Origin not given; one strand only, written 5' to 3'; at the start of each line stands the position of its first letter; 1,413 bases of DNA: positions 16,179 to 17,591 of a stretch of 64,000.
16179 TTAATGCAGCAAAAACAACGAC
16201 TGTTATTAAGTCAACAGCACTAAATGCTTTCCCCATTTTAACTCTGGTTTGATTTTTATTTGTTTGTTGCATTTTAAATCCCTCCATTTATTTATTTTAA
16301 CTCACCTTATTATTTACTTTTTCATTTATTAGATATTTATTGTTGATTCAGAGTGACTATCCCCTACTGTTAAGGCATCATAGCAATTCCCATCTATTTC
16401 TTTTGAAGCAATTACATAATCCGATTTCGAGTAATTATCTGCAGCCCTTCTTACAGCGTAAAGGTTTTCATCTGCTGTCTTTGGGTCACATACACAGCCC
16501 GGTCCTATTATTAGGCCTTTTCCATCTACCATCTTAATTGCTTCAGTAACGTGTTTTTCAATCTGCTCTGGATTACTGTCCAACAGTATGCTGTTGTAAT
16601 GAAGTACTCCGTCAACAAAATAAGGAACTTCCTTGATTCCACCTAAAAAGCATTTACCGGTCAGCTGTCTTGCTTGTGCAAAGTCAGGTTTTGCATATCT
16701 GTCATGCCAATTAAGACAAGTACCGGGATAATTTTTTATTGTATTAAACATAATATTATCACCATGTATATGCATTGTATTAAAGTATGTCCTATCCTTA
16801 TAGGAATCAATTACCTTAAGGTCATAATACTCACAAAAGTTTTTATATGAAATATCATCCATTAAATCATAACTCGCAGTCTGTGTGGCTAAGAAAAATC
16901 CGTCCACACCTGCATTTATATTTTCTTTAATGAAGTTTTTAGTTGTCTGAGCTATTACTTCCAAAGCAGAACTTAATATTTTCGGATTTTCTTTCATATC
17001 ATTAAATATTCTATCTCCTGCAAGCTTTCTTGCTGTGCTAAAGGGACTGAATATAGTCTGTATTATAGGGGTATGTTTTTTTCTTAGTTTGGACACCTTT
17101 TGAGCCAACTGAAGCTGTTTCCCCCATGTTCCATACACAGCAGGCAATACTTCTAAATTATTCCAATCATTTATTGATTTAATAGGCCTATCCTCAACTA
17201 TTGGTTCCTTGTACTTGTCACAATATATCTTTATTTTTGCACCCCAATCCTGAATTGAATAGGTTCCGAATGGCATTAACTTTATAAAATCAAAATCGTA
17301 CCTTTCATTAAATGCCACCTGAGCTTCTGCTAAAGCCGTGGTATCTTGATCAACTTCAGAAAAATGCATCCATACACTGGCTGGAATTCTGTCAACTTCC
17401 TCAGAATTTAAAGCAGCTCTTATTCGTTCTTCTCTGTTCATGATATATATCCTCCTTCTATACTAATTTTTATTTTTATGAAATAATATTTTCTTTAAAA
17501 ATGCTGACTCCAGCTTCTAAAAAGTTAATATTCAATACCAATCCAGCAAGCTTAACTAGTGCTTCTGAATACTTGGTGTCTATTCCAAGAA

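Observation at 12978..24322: Candidate undescribed cysteine-conjugate (opine-like) uptake and catabolism system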

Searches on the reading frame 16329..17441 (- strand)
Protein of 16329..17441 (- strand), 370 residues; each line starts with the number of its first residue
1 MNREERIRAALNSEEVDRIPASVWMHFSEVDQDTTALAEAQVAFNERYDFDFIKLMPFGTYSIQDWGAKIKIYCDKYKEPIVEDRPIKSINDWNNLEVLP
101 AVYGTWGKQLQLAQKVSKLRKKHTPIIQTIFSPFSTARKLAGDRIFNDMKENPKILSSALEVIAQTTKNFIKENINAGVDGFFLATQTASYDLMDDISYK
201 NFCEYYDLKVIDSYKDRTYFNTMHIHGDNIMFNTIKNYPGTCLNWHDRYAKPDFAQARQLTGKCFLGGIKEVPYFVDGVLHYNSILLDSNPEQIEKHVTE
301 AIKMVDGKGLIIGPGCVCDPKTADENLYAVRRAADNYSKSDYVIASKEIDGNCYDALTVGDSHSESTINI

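Call 3: search_protein_families(library=pfam, proteins=[window:16329-17441:-])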
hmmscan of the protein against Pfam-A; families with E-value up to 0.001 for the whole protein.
window:16329-17441:- (370 aa): 1 family
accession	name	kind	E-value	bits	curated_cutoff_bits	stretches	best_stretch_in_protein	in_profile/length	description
PF01208.23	URO-D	-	6.3e-28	98.2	23.9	1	4-337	3-346/346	Uroporphyrinogen decarboxylase (URO-D)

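Call 4: search_protein_families(library=ncbifam, proteins=[window:16329-17441:-])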
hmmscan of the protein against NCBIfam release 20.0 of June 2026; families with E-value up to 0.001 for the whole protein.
window:16329-17441:- (370 aa): 4 families
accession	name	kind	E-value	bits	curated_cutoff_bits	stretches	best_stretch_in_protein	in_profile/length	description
NF004889.0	PRK06252.1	subfamily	7.3e-25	87.7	244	1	2-339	5-338/340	methylcobalamin:coenzyme M methyltransferase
TIGR01463.1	mtaA_cmuA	subfamily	4.7e-24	85.3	235.4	1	5-337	7-338/340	MtaA/CmuA family methyltransferase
NF041608.1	methylcob_mtaseMtbA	equivalog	1.1e-21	77.3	600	1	5-337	8-337/339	methylcobamide:CoM methyltransferase MtbA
NF040654.1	MtaA_Meth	equivalog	9.5e-16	57.6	400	1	27-338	40-336/337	methylcobamide:CoM methyltransferase MtaA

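Call 56: search_solved_structures(query=A3, max_evalue=0.01, show_alignments=2)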
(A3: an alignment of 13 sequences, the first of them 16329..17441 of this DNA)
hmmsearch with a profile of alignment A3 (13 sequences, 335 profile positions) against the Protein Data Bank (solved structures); distinct sequences matched with E-value up to 0.01: 3.
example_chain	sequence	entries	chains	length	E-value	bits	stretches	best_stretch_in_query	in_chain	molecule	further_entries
4ay7_A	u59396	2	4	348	2.4e-14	56.3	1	3-329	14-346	METHYLCOBALAMIN: COENZYME M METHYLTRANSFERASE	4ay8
2eja_A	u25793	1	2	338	0.0018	20.6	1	119-270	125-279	Uroporphyrinogen decarboxylase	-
1j93_A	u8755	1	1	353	0.0041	19.4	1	119-322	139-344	UROPORPHYRINOGEN DECARBOXYLASE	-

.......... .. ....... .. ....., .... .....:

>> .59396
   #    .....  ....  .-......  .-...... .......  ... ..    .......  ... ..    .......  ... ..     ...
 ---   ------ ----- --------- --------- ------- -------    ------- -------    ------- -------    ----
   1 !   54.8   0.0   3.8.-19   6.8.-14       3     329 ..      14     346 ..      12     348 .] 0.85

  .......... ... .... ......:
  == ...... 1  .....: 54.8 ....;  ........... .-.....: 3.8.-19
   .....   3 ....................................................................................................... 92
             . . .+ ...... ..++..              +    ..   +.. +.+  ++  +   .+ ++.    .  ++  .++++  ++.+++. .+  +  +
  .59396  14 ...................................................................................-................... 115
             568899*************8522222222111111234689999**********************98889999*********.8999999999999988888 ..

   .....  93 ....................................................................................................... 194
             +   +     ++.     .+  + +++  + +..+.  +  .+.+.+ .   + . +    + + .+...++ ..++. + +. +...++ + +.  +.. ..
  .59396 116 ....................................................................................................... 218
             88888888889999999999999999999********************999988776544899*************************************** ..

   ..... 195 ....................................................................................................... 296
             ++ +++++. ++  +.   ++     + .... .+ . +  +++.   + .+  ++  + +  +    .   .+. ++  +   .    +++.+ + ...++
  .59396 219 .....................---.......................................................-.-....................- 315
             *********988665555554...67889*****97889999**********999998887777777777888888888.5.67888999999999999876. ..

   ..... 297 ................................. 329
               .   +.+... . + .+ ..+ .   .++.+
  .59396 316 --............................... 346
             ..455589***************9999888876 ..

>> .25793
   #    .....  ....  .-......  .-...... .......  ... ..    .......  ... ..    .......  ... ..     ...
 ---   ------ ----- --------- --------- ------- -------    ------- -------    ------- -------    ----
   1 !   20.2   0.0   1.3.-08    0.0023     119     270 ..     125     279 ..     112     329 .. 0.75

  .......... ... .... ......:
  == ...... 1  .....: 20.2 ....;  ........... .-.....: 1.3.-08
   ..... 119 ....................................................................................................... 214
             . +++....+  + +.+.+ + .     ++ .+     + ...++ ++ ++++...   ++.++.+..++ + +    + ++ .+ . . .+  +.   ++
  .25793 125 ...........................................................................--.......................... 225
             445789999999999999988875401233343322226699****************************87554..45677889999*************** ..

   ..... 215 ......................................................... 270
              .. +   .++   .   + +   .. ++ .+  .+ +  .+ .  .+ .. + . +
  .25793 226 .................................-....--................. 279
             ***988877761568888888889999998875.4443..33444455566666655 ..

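Call 81: predict_structure(alignment_id=A3)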
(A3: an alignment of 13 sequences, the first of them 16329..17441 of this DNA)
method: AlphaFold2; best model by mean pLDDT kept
length: 370 residues; sequences in the alignment: 13
mean_pLDDT: 84.8   pTM: 0.84
mean pLDDT of the five models: 84.8, 84.0, 83.6, 82.9, 82.7
residues with pLDDT >= 90: 220; 70-90: 111; 50-70: 8; < 50: 31
segments of 3 or more residues with pLDDT < 50: 340-370
pLDDT, mean of each block of 10 residues (from residue 1): 94 93 87 91 94 80 90 77 92 96 92 95 90 94 94 97 97 97 90 91 95 95 85 86 84 84 90 72 84 93 90 86 92 77 35 29 28
secondary structure, 60 per line:
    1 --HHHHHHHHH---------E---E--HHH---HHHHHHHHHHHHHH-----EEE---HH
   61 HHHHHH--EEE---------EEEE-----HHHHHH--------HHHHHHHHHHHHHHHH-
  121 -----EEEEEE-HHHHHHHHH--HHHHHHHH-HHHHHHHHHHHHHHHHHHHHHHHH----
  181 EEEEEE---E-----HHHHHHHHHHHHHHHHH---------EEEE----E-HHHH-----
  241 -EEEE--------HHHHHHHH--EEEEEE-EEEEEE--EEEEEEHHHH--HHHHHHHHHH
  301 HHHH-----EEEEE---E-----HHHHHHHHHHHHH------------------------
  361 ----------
elements in order: H3-11 H34-47 E53-55 H59-66 E69-71 E81-84 H90-95 H104-119 E126-131 H133-141 H144-151 H153-176 E181-186 H196-212 E222-225 H232-235 E242-245 H254-261 E264-269 E271-276 E279-284 H285-288 H291-304 E310-314 H324-336

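Call 84: fold_search(model_id=the predicted structure, library=pdb)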
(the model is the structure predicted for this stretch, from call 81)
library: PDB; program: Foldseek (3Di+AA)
matches with E <= 10: 1277; with E <= 0.001: 48
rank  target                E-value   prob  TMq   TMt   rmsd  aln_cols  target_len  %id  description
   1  4ay7_A                7.4e-16  1.00  0.74  0.81   3.6       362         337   20  methyltransferase from Methanosarcina mazei (released 2012-10-31)
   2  4ay8_A                1.5e-15  1.00  0.74  0.81   3.3       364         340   18  SeMet-derivative of a methyltransferase from M. mazei (released 2012-10-31)
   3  1jpk                  2.1e-13  1.00  0.70  0.72   4.3       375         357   15  Gly156Asp mutant of Human UroD, human uroporphyrinogen III decarboxylase (released 2001-12-19)
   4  1jpi                  2.8e-13  1.00  0.72  0.74   4.2       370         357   14  Phe232Leu mutant of human UROD, human uroporphyrinogen III decarboxylase (released 2001-12-19)
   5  2q71                  4.8e-13  1.00  0.73  0.76   3.4       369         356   15  Uroporphyrinogen Decarboxylase G168R single mutant enzyme in complex with coproporphyrinogen-III (released 2007-06-19)
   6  3gw0                  6.6e-13  1.00  0.71  0.74   3.6       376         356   15  UROD mutant G318R (released 2009-07-07)
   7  1j93                  7.4e-13  1.00  0.70  0.75   4.6       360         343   14  Crystal Structure and Substrate Binding Modeling of the Uroporphyrinogen-III Decarboxylase from Nicotiana tabacum: Impli (released 2001-10-17)
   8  4zr8_B                7.4e-13  1.00  0.70  0.73   4.6       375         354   16  Structure of uroporphyrinogen decarboxylase from Acinetobacter baumannii (released 2015-06-03)
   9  6w2o                  7.8e-13  1.00  0.69  0.71   4.2       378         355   16  Crystal structure of uroporphyrinogen III decarboxylate (hemE) from Stenotrophomonas maltophilia (released 2020-04-22)
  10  3cyv                  9.2e-13  1.00  0.74  0.77   3.8       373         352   18  Crystal structure of uroporphyrinogen decarboxylase from Shigella flexineri: new insights into its catalytic mechanism (released 2009-04-28)
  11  1jph                  9.2e-13  1.00  0.73  0.75   3.5       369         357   15  Ile260Thr mutant of Human UroD, human uroporphyrinogen III decarboxylase (released 2001-12-19)
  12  4wsh_A                1.2e-12  1.00  0.71  0.73   4.0       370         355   18  Crystal structure of Probable Uroporphyrinogen decarboxylase (UPD) (URO-D) from Pseudomonas aeruginosa (released 2014-11-19)
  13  2inf_A                1.3e-12  1.00  0.74  0.79   3.2       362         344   15  Crystal Structure of Uroporphyrinogen Decarboxylase from Bacillus subtilis (released 2006-10-24)
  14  1r3y                  1.7e-12  1.00  0.74  0.76   3.4       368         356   15  Uroporphyrinogen Decarboxylase in complex with coproporphyrinogen-III (released 2003-12-09)
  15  1r3w                  1.7e-12  1.00  0.74  0.76   3.4       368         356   15  Uroporphyrinogen Decarboxylase Y164F mutant in complex with coproporphyrinogen-III (released 2003-12-09)
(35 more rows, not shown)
